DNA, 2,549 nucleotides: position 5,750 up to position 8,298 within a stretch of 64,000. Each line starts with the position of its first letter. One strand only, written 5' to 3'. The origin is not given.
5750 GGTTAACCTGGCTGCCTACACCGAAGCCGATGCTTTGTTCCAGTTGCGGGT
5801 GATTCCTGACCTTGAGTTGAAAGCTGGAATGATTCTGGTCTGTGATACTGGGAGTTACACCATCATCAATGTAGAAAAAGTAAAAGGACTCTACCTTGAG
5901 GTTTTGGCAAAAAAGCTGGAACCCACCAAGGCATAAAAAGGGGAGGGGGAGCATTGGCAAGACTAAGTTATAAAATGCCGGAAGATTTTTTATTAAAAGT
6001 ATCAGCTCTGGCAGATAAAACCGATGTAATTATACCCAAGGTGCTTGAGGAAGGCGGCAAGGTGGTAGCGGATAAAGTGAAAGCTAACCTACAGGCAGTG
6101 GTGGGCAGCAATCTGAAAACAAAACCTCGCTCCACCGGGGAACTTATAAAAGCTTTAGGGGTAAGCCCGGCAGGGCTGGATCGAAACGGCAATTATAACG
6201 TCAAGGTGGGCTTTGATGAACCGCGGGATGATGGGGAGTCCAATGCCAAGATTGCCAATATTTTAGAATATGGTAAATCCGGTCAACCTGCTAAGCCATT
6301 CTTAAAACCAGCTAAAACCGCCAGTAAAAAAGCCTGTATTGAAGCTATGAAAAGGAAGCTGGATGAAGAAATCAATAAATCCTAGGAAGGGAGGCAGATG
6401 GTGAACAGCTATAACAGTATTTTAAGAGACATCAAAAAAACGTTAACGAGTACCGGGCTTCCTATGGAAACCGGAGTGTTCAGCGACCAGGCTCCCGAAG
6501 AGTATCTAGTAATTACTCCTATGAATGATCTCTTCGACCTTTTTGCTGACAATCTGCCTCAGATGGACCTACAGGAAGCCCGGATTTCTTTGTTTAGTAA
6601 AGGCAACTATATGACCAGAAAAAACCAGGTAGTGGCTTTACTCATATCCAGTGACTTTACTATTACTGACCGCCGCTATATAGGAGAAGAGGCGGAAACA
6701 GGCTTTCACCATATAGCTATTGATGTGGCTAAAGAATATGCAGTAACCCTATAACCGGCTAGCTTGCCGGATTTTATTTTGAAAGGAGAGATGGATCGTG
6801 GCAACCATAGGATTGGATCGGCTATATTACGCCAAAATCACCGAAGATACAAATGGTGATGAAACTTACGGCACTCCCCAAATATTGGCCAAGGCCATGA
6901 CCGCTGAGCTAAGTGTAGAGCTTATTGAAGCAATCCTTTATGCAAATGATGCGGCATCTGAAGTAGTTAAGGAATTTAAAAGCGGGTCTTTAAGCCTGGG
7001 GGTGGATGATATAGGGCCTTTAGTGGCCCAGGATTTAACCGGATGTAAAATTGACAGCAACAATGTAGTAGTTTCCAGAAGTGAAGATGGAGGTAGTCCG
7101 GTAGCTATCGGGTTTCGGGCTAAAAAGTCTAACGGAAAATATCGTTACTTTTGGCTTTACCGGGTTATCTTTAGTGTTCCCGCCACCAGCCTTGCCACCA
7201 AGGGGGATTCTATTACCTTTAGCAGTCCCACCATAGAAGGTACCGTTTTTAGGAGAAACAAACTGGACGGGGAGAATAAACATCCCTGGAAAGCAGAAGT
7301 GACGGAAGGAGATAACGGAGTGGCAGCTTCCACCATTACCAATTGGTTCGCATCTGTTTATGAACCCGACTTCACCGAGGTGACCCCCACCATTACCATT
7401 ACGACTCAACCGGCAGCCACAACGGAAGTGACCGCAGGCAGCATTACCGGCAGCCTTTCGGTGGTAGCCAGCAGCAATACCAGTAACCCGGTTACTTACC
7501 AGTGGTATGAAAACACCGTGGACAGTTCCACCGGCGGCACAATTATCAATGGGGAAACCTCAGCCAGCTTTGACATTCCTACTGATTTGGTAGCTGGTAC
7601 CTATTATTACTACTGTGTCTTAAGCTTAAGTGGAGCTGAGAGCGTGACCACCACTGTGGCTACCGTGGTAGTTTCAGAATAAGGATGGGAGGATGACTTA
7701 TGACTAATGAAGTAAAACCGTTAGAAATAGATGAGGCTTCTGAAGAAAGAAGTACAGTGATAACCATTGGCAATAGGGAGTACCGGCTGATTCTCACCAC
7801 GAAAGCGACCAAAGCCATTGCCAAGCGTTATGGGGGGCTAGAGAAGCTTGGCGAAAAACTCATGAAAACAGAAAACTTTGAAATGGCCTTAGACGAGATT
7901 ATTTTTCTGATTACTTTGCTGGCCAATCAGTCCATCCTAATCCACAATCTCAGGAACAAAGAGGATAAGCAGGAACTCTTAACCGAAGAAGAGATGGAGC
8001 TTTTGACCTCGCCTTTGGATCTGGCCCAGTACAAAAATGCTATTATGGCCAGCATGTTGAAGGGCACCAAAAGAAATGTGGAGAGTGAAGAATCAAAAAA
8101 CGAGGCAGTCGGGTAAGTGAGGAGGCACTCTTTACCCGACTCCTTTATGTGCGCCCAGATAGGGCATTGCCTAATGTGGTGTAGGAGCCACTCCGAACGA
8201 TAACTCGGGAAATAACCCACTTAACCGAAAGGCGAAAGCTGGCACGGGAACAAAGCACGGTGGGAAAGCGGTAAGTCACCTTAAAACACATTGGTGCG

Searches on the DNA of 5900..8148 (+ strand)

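Call 20: search_dna_similar(query=window:5900-8148:+, collection=phages, mode=distant, max_rows=15)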
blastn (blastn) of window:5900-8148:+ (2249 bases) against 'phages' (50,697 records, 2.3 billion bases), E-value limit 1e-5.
Records with a match: 20; places in all: 20; records where one place covers at least 80% of the query: 1.
Best place of each record, by identity: 60-80% 20.
By first word of the organism name: phage 5; Ruminococcus 4; Acutalibacteraceae 2; Oscillospiraceae 2; Bacteriophage 2; Erysipelothrix 1; Oscillospirales 1; Streptococcus 1; Anaerosphaera 1; Anaeroplasmataceae 1.
By host as written in the record: - 7; Ruminococcus sp. 4; Acutalibacteraceae 2; Oscillospiraceae 2; Erysipelothrix rhusiopathiae ZJ 1; Oscillospirales 1; Streptococcus uberis C8329 1; Anaerosphaera 1; and 1 more.
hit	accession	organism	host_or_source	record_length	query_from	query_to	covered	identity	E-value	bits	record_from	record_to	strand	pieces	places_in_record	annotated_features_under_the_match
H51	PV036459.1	phage IMGVR 517045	human feces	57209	66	2249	97%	71.5%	0e+0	1095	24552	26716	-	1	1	hypothetical protein (x3) | tail protein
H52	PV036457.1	phage IMGVR 15682261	human feces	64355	43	2249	46%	68.3%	6e-40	356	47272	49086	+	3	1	hypothetical protein (x4) | tail protein | tail terminator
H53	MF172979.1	Erysipelothrix phage phi1605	Erysipelothrix rhusiopathiae ZJ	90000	310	2224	47%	66.6%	1e-34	298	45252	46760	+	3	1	major tail protein | hypothetical protein (x3)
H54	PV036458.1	Oscillospirales phage IMGVR 15609780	Oscillospirales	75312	276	2249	46%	66.5%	1e-22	297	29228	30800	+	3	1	hypothetical protein (x3) | tail protein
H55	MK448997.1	Streptococcus phage Javan630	Streptococcus uberis C8329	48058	275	2224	44%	67.1%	2e-38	309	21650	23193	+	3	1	major tail protein | hypothetical protein (x3)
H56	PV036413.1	Acutalibacteraceae phage NatCom_991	Acutalibacteraceae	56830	900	2249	42%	68.3%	7e-45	348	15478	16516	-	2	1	hypothetical protein | tail protein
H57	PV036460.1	Anaerosphaera phage IMGVR 8818211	Anaerosphaera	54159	884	2242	40%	69.2%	1e-48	377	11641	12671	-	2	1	hypothetical protein (x2) | tail protein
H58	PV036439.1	Ruminococcus phage NatCom_28274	Ruminococcus sp.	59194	900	2249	40%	68.6%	6e-46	342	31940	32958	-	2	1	hypothetical protein | tail protein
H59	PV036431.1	Oscillospiraceae phage NatCom_21982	Oscillospiraceae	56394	881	2249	42%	66.1%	7e-26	251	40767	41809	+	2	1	hypothetical protein | tail protein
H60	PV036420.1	phage NatCom_9287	human feces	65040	883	2249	41%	65.2%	3e-24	208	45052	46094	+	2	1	hypothetical protein (x2) | tail protein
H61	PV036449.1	phage NatCom_35866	human feces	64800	278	2249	38%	70.3%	4e-36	387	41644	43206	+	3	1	hypothetical protein (x4) | tail protein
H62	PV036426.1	Acutalibacteraceae phage NatCom_11578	Acutalibacteraceae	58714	73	1402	40%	63.9%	8e-13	162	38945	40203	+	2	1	hypothetical protein (x3)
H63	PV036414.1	Ruminococcus phage NatCom_2329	Ruminococcus sp.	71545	889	2249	37%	67.9%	5e-34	290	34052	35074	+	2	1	hypothetical protein (x2) | tail protein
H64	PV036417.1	Ruminococcus phage NatCom_3870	Ruminococcus sp.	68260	889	2249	37%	67.5%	5e-34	277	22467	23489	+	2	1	hypothetical protein (x2) | tail protein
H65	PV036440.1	Ruminococcus phage NatCom_28775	Ruminococcus sp.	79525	889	2249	37%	67.5%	5e-34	277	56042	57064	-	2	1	hypothetical protein (x2) | tail protein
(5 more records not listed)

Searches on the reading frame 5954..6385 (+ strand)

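Call 5: search_protein_families(library=pfam, proteins=[window:5954-6385:+], max_evalue=0.01)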
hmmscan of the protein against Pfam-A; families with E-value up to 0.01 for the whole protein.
window:5954-6385:+ (143 aa): 1 family
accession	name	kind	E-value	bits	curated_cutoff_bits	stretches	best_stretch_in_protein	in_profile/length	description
PF04883.17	HK97-gp10_like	-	3.2e-08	34.8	21.4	1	11-107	2-78/78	Bacteriophage HK97-gp10, putative tail-component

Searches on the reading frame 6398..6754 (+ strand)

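Call 5: search_protein_families(library=pfam, proteins=[window:6398-6754:+], max_evalue=0.01)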
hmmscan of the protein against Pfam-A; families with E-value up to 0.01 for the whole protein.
window:6398-6754:+ (118 aa): 0 families

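Call 7: search_protein_families(library=phrogs, proteins=[window:6398-6754:+], max_evalue=0.01)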
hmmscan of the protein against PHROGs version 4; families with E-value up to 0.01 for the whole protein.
window:6398-6754:+ (118 aa): 2 families
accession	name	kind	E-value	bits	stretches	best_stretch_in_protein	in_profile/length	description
phrog_78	-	connector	5e-11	44.1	1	7-112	3-115/122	tail terminator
phrog_38067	-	unknown function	0.0045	18.2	1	7-83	15-80/103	-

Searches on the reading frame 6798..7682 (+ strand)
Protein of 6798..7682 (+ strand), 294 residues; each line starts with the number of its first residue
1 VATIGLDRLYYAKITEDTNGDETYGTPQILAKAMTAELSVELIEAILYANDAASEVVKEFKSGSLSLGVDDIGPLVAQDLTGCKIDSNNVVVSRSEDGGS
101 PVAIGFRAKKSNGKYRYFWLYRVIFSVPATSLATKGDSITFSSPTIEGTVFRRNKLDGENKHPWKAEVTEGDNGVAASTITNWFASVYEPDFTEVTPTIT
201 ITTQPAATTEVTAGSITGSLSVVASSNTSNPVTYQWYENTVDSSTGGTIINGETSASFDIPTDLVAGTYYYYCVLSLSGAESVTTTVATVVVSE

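Call 5: search_protein_families(library=pfam, proteins=[window:6798-7682:+], max_evalue=0.01)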
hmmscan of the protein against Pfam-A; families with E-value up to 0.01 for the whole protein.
window:6798-7682:+ (294 aa): 0 families

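Call 7: search_protein_families(library=phrogs, proteins=[window:6798-7682:+], max_evalue=0.01)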
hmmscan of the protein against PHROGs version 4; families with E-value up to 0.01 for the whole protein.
window:6798-7682:+ (294 aa): 6 families
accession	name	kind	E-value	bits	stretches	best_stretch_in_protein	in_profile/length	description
phrog_88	-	tail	4.5e-49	168.4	1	1-241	22-263/291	major tail protein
phrog_27200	-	unknown function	0.00093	17.7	1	195-292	1205-1305/1832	-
phrog_613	-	head and packaging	0.0018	19.1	1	194-293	101-216/218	head protein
phrog_853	-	tail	0.0048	17.1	1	188-293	149-253/254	major tail protein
phrog_3995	-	tail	0.0049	17.2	1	195-293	121-206/294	tail protein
phrog_4069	-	head and packaging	0.0052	17.8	1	193-291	27-115/116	Hoc-like head decoration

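Call 85: search_protein_families(library=ncbifam, proteins=[window:6798-7679:+], max_evalue=0.01)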
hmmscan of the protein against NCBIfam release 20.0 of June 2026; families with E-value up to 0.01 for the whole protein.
window:6798-7679:+ (294 aa): 1 family
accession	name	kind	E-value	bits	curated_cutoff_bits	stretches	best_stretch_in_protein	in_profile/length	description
TIGR01603.1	maj_tail_phi13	subfamily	4.7e-24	85.2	35.2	1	1-190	1-187/190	major tail protein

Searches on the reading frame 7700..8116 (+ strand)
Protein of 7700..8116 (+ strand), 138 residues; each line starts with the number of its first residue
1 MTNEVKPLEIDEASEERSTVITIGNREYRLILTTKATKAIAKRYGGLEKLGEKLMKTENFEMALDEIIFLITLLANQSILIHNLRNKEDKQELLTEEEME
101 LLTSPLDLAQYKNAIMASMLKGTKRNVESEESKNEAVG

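Call 5: search_protein_families(library=pfam, proteins=[window:7700-8116:+], max_evalue=0.01)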
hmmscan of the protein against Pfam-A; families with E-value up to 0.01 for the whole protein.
window:7700-8116:+ (138 aa): 0 families

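Call 7: search_protein_families(library=phrogs, proteins=[window:7700-8116:+], max_evalue=0.01)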
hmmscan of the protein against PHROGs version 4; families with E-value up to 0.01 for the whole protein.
window:7700-8116:+ (138 aa): 2 families
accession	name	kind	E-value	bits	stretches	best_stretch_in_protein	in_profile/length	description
phrog_2115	-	tail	6.8e-25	88.9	1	14-135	3-113/125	tail protein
phrog_6454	-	unknown function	0.0036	18.2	1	20-57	10-47/114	-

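Call 39: find_encoding_contigs(protein=window:7700-8113:+, flank=6000, max_places=10)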
Protein seq(138 aa) (138 aa): no gene with exactly this product is on record in the collection.

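Call 72: find_homologous_proteins(query=window:7700-8113:+, max_evalue=1e-10)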
Query window:7700-8113:+ (138 aa): 8000 proteins with E <= 1e-10 among 8000 candidates; the best 120 are listed.
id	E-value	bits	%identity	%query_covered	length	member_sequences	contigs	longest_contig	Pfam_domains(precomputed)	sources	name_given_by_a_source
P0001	5.9e-75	267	96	100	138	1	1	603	-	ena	-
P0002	8.6e-74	263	95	100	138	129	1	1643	-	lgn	-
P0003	2.1e-73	262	93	100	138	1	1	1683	-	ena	-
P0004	2.2e-73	262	93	100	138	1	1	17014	-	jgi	jgi:hypothetical protein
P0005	7.9e-73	260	93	100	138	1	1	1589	-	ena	-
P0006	7.9e-73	260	93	100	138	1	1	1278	-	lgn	-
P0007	1.6e-72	259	93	100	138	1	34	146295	-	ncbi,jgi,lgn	jgi:hypothetical protein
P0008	2.7e-72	258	93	100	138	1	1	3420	-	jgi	jgi:hypothetical protein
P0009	2.8e-72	258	92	100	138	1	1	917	-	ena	-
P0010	1.5e-71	256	95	96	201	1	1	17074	-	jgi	jgi:hypothetical protein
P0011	3.0e-70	252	90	100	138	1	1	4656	-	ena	-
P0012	3.7e-69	248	87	100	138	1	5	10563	-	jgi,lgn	jgi:hypothetical protein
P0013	9.6e-67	240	84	100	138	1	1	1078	-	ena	-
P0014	5.0e-66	238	82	100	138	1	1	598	-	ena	-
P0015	6.2e-65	234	83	100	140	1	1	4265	-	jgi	jgi:hypothetical protein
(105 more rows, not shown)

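Call 74: find_encoding_contigs(protein=P0007, flank=4500, max_places=10)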
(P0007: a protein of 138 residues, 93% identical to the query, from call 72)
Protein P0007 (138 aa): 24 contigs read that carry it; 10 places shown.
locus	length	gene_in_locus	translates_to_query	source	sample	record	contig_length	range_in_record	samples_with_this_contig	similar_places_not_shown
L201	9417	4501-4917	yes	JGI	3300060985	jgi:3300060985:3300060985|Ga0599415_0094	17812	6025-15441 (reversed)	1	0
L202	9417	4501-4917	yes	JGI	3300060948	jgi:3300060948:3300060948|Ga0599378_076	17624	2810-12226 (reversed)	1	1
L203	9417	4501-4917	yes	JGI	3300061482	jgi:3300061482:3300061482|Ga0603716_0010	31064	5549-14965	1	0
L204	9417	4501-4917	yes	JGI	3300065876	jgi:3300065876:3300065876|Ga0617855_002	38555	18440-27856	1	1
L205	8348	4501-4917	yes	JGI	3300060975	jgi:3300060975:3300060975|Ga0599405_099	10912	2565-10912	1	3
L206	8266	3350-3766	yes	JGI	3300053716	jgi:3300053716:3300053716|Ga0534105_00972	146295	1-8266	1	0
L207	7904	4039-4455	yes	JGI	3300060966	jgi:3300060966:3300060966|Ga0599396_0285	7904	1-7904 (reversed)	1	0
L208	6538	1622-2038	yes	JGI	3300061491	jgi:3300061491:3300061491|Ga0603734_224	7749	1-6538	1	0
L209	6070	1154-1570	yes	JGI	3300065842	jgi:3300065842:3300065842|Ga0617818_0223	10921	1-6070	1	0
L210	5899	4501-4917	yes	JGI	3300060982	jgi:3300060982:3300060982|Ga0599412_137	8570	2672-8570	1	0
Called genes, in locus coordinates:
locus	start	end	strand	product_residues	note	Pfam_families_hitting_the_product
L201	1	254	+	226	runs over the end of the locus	PF00574:CLP_protease, PF01972:SDH_protease (weak)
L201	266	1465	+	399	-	PF05065:Phage_capsid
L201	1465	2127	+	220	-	-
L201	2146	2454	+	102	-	PF05135:Phage_connect_1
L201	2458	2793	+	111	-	PF05521:Phage_HCP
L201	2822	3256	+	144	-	PF04883:HK97-gp10_like (weak)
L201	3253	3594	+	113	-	-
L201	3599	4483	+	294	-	-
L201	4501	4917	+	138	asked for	-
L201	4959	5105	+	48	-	-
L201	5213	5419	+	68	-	-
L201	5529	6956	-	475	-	PF03354:TerL_ATPase, PF20441:TerL_nuclease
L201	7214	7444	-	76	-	PF14192:DUF4314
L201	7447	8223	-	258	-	-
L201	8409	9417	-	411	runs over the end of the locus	PF02195:ParB_N, PF01555:N6_N4_Mtase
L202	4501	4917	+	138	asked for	-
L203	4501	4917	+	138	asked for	-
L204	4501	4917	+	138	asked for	-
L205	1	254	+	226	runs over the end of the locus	PF00574:CLP_protease, PF01972:SDH_protease (weak)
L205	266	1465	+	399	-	PF05065:Phage_capsid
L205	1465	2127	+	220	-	-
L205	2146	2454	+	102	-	PF05135:Phage_connect_1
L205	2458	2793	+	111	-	PF05521:Phage_HCP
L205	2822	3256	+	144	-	PF04883:HK97-gp10_like (weak)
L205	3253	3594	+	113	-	-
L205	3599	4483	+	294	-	-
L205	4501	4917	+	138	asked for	-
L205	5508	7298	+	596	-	PF00078:RVT_1, PF01348:Intron_maturas2, PF21368:AI2M-like_HNH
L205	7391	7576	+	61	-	-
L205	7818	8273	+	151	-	-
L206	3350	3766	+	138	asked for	-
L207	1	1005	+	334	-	?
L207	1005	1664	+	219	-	-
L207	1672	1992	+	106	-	PF05135:Phage_connect_1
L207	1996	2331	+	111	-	PF05521:Phage_HCP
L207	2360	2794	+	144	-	PF04883:HK97-gp10_like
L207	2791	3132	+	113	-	-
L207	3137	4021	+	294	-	-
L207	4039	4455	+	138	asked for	-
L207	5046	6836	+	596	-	PF00078:RVT_1, PF01348:Intron_maturas2, PF21368:AI2M-like_HNH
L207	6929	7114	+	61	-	-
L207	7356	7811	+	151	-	-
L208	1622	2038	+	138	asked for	-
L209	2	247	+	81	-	?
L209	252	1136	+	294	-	-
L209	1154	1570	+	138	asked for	-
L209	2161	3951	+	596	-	PF00078:RVT_1, PF01348:Intron_maturas2, PF21368:AI2M-like_HNH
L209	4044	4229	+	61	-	-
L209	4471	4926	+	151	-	-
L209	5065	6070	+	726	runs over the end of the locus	-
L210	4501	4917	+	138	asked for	-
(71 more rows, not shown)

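Call 84: predict_structure(alignment_id=A3)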
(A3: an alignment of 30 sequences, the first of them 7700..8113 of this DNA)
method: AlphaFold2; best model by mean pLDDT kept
length: 138 residues; sequences in the alignment: 30
mean_pLDDT: 51.3   pTM: 0.31
mean pLDDT of the five models: 51.3, 50.2, 49.6, 44.6, 43.7
residues with pLDDT >= 90: 0; 70-90: 0; 50-70: 85; < 50: 53
segments of 3 or more residues with pLDDT < 50: 1-6, 21-23, 60-62, 100-104, 106-108, 121-138
pLDDT, mean of each block of 10 residues (from residue 1): 46 63 51 62 60 52 51 52 54 50 47 51 39 37
secondary structure, 60 per line:
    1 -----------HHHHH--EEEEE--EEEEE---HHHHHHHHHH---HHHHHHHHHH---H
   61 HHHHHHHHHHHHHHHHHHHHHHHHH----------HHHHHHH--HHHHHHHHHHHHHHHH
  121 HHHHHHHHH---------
elements in order: H12-16 E19-23 E26-30 H34-43 H47-56 H60-85 H96-102 H105-129

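Call 85: search_protein_families(library=ncbifam, proteins=[window:7700-8113:+], max_evalue=0.01)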
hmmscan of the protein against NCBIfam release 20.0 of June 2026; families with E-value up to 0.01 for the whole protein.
window:7700-8113:+ (138 aa): 0 families
